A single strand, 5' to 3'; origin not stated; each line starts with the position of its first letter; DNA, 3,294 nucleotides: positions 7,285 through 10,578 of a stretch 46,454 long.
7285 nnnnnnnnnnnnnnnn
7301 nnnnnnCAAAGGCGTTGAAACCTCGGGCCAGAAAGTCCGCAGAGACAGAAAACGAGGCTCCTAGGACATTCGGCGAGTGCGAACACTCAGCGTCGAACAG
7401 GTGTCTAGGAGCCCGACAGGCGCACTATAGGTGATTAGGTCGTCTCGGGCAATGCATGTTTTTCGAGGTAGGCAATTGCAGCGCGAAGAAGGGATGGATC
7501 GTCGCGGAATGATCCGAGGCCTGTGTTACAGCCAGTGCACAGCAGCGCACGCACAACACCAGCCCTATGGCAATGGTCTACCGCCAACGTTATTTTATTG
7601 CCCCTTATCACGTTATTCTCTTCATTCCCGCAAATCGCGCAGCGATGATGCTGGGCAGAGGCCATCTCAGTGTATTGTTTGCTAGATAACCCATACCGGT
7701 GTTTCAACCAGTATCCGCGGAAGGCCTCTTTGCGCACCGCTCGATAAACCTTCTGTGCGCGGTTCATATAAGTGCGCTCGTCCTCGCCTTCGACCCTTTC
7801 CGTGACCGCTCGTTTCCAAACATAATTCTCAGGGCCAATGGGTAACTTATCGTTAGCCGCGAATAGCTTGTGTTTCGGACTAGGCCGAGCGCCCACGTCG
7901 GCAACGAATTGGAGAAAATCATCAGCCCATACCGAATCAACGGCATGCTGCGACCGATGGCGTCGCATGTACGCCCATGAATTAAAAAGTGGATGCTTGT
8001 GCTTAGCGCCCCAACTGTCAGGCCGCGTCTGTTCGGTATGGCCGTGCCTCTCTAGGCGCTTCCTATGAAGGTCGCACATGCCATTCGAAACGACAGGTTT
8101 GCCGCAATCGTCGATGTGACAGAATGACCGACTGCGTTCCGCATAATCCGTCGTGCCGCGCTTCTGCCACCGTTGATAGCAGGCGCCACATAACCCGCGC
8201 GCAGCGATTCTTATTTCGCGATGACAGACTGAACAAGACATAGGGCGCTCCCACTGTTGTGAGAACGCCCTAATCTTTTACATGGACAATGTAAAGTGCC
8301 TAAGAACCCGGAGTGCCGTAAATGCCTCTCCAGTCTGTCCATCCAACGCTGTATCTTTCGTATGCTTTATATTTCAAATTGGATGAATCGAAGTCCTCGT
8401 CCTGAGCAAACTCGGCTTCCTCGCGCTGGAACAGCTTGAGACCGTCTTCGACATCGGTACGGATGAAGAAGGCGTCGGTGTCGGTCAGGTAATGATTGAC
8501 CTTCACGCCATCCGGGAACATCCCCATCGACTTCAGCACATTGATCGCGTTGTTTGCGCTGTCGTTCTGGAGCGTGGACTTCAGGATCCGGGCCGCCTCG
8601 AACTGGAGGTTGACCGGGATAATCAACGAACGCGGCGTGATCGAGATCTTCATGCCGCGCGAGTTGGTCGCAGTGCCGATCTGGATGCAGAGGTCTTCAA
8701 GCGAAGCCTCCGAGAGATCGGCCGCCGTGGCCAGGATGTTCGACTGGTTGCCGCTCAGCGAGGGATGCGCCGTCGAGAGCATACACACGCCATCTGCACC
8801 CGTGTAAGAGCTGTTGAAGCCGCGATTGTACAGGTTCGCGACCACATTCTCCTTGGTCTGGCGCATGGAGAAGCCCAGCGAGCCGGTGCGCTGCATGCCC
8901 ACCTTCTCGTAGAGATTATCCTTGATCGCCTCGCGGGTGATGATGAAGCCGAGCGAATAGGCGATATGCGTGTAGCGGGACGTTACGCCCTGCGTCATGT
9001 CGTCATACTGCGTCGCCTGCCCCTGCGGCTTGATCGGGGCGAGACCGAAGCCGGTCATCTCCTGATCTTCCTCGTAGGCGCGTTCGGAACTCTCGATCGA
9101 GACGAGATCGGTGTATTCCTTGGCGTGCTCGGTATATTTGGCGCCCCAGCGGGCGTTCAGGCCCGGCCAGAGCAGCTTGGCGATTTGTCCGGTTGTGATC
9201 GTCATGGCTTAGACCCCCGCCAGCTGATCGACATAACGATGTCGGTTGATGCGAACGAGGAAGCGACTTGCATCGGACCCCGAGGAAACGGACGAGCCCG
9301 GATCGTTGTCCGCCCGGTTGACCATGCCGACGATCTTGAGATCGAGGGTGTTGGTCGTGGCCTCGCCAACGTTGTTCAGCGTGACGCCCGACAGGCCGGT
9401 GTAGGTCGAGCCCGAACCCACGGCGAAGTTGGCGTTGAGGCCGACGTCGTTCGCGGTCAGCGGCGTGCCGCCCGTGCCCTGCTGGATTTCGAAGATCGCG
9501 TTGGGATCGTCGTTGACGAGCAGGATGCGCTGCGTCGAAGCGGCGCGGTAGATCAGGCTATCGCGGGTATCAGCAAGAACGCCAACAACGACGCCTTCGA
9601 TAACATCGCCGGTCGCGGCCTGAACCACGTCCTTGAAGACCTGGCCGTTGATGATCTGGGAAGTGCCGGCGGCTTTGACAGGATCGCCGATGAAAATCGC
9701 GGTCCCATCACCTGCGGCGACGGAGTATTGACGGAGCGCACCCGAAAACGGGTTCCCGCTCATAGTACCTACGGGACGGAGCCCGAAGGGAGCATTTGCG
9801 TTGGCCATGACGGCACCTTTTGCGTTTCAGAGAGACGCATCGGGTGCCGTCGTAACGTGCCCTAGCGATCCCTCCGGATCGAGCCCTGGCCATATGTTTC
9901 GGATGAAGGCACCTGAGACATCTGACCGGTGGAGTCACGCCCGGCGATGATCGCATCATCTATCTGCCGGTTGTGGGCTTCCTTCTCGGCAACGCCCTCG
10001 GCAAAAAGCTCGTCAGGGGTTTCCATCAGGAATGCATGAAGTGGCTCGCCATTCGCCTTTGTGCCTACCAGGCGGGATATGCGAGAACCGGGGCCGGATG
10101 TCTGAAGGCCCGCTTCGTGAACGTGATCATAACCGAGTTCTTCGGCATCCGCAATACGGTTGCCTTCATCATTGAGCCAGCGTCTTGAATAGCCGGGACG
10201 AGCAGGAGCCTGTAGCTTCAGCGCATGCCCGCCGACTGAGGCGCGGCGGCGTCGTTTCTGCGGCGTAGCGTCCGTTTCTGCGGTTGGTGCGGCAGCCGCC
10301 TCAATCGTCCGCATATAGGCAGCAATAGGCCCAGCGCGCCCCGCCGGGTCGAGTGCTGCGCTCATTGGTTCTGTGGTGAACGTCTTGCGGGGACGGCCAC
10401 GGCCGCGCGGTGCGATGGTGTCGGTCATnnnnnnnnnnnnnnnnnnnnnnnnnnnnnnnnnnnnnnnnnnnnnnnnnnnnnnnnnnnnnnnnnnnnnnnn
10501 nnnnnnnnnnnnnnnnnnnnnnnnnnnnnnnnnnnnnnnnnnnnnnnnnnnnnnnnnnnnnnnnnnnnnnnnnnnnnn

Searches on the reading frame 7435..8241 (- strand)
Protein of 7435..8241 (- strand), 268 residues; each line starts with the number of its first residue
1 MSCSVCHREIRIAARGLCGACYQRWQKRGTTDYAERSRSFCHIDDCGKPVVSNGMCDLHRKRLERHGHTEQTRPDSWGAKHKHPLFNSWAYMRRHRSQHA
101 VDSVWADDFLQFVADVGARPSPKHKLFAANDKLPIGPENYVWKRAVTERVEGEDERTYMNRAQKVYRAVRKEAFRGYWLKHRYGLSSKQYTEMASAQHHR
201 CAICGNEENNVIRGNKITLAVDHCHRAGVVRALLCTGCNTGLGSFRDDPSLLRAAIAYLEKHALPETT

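Call 27: search_protein_families(library=pfam, proteins=[window:7435-8241:-], max_evalue=0.01)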
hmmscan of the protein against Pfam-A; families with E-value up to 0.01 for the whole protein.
window:7435-8241:- (268 aa): 1 family
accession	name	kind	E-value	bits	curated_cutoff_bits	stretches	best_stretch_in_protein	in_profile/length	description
PF02945.21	Endonuclease_7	-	3e-23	81.9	23.6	1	178-261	3-82/82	Recombination endonuclease VII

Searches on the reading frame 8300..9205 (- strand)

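Call 27: search_protein_families(library=pfam, proteins=[window:8300-9205:-], max_evalue=0.01)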
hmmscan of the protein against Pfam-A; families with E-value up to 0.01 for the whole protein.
window:8300-9205:- (301 aa): 2 families
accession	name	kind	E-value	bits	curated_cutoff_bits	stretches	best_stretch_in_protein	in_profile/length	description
PF25209.1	Phage_capsid_4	-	4.9e-12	47.1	27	1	52-296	49-260/262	Phage capsid protein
PF10124.15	Mu-like_gpT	-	1e-06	28.8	20.1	1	159-221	215-277/289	Mu-like prophage major head subunit gpT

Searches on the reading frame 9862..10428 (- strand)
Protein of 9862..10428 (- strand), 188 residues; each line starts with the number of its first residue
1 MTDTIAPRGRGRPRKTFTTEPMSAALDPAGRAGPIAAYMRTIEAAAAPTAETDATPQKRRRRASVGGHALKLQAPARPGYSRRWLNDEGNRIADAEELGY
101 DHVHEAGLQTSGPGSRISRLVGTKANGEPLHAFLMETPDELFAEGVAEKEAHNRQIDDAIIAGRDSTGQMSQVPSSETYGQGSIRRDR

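Call 28: search_protein_families(library=pfam, proteins=[window:9862-10428:-], max_evalue=0.01)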
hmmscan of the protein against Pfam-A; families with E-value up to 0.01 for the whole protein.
window:9862-10428:- (188 aa): 1 family
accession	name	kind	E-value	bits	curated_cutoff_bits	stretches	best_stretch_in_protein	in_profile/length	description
PF02178.24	AT_hook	-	0.0056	16.8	17.4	0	7-18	1-12/13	AT hook motif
